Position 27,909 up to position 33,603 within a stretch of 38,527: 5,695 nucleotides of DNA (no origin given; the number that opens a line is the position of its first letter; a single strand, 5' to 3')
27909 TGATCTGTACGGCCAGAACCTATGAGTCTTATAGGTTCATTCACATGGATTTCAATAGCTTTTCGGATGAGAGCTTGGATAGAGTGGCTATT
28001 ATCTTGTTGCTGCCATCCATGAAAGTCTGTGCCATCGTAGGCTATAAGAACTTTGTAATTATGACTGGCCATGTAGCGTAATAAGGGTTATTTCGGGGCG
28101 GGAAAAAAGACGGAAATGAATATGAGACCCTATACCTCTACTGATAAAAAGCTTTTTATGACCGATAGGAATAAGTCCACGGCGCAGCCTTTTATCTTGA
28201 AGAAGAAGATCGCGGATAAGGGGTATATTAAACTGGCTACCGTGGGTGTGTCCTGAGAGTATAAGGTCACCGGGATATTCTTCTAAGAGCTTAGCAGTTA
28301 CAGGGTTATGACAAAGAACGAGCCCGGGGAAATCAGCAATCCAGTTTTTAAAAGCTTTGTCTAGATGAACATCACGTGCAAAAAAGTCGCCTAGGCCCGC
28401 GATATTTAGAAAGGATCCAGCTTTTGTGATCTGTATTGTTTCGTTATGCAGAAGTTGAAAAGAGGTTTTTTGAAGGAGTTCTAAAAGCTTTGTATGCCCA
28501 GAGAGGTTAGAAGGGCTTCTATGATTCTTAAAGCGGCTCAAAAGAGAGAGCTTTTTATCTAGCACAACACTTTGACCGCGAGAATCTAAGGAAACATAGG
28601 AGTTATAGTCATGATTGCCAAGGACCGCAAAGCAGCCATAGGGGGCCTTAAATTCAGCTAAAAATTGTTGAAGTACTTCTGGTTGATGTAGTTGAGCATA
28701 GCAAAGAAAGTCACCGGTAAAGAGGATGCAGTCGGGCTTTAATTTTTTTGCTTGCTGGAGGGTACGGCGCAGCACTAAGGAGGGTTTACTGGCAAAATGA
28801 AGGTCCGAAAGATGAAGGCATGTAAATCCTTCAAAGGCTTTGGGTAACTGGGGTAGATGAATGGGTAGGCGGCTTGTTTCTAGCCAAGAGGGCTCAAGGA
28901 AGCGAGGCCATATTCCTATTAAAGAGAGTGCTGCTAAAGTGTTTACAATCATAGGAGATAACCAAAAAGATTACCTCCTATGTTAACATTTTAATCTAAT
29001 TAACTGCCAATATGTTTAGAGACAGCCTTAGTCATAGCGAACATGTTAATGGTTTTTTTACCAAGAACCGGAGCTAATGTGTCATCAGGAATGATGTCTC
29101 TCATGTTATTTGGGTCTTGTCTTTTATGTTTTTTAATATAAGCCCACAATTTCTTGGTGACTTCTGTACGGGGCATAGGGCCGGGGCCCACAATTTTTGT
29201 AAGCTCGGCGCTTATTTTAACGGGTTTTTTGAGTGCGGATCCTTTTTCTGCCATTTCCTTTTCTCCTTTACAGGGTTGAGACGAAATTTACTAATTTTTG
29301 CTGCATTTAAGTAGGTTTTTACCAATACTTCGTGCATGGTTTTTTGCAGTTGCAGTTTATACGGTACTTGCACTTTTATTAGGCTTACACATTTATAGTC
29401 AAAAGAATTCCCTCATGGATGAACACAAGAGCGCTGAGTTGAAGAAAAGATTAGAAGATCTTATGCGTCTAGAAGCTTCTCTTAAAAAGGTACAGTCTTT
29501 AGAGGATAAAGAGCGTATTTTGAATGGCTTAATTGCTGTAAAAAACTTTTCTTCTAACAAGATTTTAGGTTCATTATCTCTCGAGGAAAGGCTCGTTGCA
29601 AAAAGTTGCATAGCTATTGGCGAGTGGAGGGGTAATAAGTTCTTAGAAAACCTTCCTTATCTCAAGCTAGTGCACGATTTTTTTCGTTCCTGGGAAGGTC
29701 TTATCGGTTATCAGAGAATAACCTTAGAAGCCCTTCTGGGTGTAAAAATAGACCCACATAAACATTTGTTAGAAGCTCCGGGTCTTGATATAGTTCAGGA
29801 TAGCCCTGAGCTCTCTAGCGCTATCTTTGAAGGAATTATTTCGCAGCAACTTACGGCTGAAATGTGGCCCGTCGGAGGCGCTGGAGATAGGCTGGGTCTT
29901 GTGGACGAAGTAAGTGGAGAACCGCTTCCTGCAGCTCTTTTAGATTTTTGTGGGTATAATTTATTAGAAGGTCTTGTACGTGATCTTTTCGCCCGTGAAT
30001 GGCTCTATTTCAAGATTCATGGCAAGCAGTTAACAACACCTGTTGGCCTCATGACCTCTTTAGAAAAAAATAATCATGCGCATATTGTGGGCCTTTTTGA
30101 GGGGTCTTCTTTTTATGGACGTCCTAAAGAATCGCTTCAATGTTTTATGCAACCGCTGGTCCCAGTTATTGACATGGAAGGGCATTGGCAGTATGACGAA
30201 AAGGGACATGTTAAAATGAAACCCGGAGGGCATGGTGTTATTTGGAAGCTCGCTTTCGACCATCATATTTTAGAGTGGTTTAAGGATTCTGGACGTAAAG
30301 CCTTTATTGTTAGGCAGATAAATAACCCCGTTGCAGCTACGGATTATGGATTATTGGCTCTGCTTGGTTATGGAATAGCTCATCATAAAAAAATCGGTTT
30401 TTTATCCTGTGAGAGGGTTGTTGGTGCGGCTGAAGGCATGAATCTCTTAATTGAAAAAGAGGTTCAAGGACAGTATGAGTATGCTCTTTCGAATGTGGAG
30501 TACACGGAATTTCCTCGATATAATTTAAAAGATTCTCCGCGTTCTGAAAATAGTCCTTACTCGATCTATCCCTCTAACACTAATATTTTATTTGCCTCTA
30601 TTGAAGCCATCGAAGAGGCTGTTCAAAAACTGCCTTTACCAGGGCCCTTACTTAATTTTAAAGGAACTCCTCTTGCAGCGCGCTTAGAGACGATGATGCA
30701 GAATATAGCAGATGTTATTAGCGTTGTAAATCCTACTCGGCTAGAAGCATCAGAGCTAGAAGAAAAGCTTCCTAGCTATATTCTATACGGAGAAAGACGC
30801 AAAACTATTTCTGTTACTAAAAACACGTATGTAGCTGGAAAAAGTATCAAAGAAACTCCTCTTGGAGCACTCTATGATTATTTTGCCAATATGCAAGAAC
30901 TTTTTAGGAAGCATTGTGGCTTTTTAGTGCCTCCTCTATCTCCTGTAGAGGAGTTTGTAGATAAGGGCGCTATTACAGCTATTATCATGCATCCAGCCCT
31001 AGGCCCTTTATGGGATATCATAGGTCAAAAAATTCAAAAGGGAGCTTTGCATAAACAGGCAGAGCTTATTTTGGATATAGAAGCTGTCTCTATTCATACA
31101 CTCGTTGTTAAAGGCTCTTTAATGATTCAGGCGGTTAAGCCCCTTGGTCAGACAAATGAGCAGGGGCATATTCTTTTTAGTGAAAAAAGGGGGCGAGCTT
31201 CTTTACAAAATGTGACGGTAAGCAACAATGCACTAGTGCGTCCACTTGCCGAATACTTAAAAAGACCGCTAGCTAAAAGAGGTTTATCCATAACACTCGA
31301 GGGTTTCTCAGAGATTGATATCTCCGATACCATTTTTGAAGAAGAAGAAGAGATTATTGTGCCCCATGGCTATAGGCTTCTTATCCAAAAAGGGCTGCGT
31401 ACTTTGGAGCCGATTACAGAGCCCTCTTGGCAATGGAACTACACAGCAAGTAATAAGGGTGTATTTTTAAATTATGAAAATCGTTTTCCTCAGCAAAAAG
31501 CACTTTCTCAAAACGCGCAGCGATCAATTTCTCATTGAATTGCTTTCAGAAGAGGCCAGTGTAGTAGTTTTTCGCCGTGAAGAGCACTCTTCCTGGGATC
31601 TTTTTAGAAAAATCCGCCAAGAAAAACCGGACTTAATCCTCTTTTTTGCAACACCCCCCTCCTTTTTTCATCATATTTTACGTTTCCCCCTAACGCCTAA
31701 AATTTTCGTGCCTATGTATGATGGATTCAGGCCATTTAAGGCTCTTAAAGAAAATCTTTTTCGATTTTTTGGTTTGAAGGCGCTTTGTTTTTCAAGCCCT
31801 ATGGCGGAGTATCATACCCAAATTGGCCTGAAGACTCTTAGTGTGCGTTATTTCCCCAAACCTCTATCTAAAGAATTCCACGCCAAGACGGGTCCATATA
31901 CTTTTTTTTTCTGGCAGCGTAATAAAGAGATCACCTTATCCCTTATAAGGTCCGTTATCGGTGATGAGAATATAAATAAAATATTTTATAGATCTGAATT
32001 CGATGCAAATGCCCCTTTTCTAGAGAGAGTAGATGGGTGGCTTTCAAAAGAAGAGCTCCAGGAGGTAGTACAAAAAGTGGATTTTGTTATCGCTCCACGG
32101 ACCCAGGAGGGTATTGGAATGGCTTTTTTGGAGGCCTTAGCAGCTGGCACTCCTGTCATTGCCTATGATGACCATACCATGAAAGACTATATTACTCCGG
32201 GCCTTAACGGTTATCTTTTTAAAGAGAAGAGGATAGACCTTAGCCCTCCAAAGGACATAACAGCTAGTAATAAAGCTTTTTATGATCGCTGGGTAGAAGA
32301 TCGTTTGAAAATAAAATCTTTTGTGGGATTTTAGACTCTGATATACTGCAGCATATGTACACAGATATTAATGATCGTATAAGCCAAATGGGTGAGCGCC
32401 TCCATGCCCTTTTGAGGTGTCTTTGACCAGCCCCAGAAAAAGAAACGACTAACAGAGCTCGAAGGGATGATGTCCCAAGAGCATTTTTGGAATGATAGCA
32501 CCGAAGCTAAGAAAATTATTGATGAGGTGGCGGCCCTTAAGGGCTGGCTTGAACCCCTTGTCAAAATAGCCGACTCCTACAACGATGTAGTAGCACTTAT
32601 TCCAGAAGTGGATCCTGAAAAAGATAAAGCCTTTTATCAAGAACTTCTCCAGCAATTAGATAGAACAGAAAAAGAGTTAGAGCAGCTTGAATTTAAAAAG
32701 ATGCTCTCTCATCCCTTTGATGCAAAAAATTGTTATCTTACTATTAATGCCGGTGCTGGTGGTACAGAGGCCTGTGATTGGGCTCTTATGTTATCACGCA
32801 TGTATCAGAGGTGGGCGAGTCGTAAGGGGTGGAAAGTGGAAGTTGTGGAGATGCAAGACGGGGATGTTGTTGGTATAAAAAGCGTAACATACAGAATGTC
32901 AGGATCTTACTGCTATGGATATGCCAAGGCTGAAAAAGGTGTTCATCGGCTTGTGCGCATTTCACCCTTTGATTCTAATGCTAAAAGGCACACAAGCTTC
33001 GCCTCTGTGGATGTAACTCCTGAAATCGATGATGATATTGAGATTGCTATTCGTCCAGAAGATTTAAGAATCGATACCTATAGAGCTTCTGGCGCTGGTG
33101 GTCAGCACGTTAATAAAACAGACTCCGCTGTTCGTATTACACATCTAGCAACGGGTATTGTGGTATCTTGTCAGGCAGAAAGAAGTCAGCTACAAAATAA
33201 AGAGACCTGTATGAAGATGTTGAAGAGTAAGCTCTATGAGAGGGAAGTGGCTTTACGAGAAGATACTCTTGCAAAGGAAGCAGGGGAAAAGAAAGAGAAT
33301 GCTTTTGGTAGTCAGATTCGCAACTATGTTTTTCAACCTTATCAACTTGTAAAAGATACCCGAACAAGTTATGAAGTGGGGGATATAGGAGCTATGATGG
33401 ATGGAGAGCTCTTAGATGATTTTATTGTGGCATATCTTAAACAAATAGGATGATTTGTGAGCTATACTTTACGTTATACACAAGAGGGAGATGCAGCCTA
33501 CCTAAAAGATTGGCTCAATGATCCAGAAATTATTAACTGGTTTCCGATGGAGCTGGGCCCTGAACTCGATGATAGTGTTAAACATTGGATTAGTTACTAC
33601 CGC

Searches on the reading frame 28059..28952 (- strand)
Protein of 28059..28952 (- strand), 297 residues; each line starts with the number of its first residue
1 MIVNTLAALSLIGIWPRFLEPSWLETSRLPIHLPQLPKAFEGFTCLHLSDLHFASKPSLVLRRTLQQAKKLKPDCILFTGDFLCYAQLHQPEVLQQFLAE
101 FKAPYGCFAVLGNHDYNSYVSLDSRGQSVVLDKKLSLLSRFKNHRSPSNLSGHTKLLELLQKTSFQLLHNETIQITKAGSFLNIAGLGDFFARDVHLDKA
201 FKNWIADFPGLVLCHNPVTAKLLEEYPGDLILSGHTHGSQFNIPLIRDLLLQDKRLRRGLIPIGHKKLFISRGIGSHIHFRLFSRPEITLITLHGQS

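Call 86: search_protein_families(library=pfam, proteins=[window:28059-28952:-], max_evalue=0.0001)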
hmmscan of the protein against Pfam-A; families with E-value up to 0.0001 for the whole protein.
window:28059-28952:- (297 aa): 2 families
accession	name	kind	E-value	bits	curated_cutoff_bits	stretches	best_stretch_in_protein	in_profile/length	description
PF00149.33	Metallophos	-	1.5e-15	58.6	21.5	1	45-238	3-190/191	Calcineurin-like phosphoesterase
PF12850.12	Metallophos_2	-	5.6e-07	30.1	27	1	46-210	4-91/154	Calcineurin-like phosphoesterase superfamily domain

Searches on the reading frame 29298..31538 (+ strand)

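Call 16: search_protein_families(library=pfam, proteins=[window:29298-31538:+], max_evalue=0.001)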
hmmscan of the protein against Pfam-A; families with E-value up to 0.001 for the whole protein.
window:29298-31538:+ (746 aa): 2 families
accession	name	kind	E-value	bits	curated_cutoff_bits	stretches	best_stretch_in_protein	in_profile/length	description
PF25441.1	Hexapep_UGP3_C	-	1.1e-23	84.3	27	1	579-720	1-158/166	UGP3-like, C-terminal hexapeptide repeats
PF01704.24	UDPGP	-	3.1e-07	29.9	22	1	243-444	99-285/413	UTP--glucose-1-phosphate uridylyltransferase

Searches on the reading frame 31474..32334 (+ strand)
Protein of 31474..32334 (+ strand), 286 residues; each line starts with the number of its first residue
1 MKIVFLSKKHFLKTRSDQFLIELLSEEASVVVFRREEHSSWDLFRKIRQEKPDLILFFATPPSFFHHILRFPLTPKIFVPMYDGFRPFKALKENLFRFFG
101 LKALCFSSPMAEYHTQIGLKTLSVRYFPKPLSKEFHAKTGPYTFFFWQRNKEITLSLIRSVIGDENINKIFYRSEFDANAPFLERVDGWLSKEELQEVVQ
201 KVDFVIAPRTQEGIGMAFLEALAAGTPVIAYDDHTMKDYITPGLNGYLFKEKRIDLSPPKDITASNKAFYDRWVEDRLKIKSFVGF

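Call 16: search_protein_families(library=pfam, proteins=[window:31474-32334:+], max_evalue=0.001)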
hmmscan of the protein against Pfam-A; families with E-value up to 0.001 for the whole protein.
window:31474-32334:+ (286 aa): 3 families
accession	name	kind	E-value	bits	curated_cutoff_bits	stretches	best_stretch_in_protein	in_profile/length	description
PF00534.26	Glycos_transf_1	-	6.7e-15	55.5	26.4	1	188-255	79-146/172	Glycosyl transferases group 1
PF13692.12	Glyco_trans_1_4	-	3.8e-12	47.1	27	1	187-252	64-127/142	Glycosyl transferases group 1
PF20706.3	GT4-conflict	-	0.0003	20.4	26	1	192-230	272-310/385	Family 4 Glycosyltransferase in conflict systems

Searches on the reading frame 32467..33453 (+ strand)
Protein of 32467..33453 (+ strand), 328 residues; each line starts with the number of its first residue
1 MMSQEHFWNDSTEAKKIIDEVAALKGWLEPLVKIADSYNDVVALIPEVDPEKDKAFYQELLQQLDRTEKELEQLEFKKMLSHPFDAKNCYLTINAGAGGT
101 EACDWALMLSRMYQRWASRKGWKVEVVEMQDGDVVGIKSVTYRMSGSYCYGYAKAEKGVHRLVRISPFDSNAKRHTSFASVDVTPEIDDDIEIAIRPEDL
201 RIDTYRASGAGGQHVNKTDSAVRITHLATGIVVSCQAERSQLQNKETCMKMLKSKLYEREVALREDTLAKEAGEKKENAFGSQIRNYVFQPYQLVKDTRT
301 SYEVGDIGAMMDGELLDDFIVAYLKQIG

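Call 16: search_protein_families(library=pfam, proteins=[window:32467-33453:+], max_evalue=0.001)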
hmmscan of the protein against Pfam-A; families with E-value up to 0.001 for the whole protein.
window:32467-33453:+ (328 aa): 2 families
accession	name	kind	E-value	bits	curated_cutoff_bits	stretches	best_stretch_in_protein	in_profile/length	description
PF03462.23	PCRF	-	1.5e-54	185.2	24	1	2-181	12-194/194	PCRF domain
PF00472.26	RF-1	-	2.8e-42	143.8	35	1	189-299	1-116/116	RF-1 domain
